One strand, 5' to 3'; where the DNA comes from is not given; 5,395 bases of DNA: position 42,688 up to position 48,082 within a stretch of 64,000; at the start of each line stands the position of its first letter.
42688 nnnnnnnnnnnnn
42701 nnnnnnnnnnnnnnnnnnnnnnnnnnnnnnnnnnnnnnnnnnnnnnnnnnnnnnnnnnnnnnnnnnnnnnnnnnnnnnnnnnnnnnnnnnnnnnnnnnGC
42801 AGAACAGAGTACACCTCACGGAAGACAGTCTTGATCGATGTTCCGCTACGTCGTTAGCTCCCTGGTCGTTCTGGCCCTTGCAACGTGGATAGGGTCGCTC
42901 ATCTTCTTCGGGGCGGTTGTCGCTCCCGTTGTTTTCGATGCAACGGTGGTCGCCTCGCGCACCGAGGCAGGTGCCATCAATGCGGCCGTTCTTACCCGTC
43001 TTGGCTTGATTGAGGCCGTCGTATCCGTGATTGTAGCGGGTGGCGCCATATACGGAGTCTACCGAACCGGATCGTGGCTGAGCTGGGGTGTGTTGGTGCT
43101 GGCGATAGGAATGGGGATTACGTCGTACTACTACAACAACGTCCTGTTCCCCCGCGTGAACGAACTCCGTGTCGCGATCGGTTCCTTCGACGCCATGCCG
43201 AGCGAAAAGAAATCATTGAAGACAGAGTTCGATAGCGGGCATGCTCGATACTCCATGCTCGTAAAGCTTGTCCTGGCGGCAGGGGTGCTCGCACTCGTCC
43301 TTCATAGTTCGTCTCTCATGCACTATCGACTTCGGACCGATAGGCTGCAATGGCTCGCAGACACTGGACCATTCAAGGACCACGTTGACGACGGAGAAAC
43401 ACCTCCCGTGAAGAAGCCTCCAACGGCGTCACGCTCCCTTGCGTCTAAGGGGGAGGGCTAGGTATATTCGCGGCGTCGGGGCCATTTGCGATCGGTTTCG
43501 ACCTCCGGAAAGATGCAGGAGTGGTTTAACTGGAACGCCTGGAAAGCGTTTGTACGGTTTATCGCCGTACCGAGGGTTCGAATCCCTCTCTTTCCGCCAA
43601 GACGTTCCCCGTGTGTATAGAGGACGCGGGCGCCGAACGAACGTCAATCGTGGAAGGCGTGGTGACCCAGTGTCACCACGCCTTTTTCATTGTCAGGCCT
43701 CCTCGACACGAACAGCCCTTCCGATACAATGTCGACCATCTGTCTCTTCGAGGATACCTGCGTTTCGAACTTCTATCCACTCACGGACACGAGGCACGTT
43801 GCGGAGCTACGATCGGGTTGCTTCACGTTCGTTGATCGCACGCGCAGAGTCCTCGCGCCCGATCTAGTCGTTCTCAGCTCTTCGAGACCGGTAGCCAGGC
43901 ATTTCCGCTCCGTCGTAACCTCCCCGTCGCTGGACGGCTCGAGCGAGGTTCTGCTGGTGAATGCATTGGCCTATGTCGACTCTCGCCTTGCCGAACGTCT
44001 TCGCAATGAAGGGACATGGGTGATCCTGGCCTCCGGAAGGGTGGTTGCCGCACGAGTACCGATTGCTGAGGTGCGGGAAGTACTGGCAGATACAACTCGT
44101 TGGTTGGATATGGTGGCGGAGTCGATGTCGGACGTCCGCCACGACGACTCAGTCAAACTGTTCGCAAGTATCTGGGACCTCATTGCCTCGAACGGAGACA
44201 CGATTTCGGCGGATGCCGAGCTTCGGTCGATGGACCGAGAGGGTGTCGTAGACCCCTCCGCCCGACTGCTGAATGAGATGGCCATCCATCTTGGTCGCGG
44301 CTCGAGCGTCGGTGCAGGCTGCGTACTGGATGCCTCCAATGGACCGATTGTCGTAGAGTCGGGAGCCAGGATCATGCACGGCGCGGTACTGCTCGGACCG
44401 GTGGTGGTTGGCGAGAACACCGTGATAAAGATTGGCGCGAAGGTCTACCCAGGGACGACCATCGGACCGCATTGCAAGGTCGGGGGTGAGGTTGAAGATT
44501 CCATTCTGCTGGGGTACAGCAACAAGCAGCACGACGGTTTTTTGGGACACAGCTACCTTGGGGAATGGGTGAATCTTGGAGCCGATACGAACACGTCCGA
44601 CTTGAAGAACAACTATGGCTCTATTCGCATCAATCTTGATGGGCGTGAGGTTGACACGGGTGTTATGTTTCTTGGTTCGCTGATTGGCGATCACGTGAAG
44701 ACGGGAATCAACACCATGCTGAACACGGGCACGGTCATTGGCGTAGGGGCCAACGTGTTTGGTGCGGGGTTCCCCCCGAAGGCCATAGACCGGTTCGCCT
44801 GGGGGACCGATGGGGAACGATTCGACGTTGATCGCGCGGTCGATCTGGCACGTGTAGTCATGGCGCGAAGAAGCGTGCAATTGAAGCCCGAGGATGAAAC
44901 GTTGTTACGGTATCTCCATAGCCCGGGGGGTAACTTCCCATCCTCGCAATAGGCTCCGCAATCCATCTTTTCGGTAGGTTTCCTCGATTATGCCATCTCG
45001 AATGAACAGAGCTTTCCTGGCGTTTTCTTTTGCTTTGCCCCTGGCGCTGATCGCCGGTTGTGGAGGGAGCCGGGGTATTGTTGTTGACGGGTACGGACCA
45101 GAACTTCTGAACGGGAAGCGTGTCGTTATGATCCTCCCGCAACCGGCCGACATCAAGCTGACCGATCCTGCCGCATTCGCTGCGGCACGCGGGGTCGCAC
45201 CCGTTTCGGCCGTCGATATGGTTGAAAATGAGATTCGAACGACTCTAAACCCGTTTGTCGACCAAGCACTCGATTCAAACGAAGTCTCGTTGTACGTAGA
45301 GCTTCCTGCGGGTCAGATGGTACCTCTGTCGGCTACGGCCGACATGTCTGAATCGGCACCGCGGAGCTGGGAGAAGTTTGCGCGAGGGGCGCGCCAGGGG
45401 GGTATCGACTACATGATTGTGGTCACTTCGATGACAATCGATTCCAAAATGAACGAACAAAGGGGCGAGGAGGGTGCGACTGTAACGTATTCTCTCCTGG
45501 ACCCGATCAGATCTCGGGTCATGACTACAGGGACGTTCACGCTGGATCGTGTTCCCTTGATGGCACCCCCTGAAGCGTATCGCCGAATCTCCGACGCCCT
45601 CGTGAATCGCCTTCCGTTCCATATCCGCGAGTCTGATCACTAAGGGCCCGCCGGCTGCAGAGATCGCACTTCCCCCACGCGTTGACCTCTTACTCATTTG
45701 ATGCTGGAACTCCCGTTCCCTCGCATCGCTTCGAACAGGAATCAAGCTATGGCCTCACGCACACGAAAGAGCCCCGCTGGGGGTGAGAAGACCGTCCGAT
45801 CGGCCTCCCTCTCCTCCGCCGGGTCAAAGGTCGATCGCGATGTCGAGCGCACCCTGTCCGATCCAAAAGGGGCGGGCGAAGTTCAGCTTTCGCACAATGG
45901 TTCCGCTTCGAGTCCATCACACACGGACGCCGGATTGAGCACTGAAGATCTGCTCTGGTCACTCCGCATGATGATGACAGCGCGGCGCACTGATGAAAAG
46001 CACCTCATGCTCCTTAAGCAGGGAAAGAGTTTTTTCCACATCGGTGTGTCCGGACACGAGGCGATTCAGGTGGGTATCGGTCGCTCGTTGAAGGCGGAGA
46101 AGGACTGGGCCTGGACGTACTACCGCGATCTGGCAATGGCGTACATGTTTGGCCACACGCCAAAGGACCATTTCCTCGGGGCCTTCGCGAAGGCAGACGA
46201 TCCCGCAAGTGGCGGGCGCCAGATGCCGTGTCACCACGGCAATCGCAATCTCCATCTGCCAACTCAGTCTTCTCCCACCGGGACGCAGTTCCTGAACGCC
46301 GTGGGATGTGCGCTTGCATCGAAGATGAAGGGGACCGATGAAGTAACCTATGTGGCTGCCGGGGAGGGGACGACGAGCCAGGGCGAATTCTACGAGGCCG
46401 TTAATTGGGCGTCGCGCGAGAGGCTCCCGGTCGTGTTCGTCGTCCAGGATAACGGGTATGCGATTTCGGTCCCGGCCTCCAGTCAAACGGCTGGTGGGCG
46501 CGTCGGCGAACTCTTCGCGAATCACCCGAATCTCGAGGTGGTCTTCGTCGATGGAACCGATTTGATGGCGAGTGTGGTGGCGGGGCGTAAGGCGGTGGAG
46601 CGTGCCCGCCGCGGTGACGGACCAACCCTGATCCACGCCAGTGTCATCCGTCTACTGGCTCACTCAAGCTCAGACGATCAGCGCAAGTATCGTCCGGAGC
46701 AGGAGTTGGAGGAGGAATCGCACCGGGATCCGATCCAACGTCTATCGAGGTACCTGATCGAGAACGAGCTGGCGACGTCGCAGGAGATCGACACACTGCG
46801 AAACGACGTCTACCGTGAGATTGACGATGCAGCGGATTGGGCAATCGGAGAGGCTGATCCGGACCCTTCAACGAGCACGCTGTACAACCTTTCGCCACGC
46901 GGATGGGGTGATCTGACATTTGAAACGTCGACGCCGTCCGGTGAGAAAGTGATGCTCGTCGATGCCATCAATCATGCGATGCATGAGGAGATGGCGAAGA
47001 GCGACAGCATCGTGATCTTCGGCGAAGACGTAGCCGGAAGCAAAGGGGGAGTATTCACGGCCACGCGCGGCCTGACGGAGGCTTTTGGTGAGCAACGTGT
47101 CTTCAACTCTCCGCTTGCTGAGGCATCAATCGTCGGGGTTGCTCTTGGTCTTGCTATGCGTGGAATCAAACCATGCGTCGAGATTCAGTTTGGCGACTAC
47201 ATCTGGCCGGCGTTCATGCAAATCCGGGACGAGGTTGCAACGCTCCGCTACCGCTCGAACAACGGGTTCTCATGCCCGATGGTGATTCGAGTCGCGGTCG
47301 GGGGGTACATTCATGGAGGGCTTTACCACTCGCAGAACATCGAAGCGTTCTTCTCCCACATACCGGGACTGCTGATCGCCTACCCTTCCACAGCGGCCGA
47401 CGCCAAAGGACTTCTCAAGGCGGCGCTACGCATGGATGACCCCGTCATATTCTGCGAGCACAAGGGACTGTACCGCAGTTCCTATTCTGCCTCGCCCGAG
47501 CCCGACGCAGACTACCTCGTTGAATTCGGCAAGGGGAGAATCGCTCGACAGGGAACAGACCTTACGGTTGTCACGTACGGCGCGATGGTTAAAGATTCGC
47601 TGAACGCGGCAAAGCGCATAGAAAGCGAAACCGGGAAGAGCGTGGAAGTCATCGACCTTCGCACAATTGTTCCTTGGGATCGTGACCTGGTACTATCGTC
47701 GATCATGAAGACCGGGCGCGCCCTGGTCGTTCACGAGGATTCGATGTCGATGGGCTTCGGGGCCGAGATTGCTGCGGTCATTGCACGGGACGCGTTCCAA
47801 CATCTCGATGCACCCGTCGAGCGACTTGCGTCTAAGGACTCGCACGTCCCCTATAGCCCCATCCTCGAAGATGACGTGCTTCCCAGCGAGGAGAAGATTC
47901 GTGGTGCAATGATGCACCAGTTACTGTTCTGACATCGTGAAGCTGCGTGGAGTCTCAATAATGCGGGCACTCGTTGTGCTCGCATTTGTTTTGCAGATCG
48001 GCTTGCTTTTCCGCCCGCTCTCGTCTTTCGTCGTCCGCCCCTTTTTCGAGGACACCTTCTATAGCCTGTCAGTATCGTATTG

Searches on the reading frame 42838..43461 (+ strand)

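Call 11: search_protein_families(library=pfam, proteins=[window:42838-43461:+])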
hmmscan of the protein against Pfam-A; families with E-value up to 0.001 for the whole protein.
window:42838-43461:+ (207 aa): 1 family
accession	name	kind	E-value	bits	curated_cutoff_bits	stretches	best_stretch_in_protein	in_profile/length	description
PF13664.11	DUF4149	-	1.2e-08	35.6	24.6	1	12-110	1-96/102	Domain of unknown function (DUF4149)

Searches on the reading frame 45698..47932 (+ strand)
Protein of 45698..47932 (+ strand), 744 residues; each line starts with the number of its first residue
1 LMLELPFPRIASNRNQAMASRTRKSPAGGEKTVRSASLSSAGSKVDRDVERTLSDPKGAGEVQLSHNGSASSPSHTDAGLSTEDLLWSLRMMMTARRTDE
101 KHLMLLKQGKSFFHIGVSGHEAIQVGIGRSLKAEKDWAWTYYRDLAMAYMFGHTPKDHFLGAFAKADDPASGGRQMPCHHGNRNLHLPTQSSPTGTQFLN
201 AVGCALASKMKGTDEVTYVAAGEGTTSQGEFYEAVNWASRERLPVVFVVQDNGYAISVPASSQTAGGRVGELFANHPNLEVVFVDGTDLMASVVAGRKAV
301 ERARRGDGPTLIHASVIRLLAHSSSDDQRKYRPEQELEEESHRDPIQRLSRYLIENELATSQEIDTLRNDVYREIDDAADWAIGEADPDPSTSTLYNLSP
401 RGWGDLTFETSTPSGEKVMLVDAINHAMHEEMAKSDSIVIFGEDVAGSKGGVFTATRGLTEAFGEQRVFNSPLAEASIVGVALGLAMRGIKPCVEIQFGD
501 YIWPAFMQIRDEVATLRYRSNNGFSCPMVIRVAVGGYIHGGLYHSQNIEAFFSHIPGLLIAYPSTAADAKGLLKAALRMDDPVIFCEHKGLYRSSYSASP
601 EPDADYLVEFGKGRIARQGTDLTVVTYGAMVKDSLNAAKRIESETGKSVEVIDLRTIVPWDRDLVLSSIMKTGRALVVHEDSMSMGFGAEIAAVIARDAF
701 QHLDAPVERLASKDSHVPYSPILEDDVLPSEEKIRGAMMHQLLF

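Call 12: search_protein_families(library=pfam, proteins=[window:45698-47932:+])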
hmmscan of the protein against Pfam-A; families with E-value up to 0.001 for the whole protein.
window:45698-47932:+ (744 aa): 4 families
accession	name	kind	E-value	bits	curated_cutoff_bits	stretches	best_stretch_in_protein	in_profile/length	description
PF00676.26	E1_dh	-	2.2e-62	211.2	22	1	90-385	2-294/300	Dehydrogenase E1 component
PF02779.29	Transket_pyr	-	7.8e-41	140.1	27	1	417-593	2-173/174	Transketolase, pyrimidine binding domain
PF02780.25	Transketolase_C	-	1.5e-37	128.7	25.9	1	611-734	1-124/124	Transketolase, C-terminal domain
PF13292.11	DXP_synthase_N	-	4.6e-05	23.3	21.2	1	194-258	113-177/274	1-deoxy-D-xylulose-5-phosphate synthase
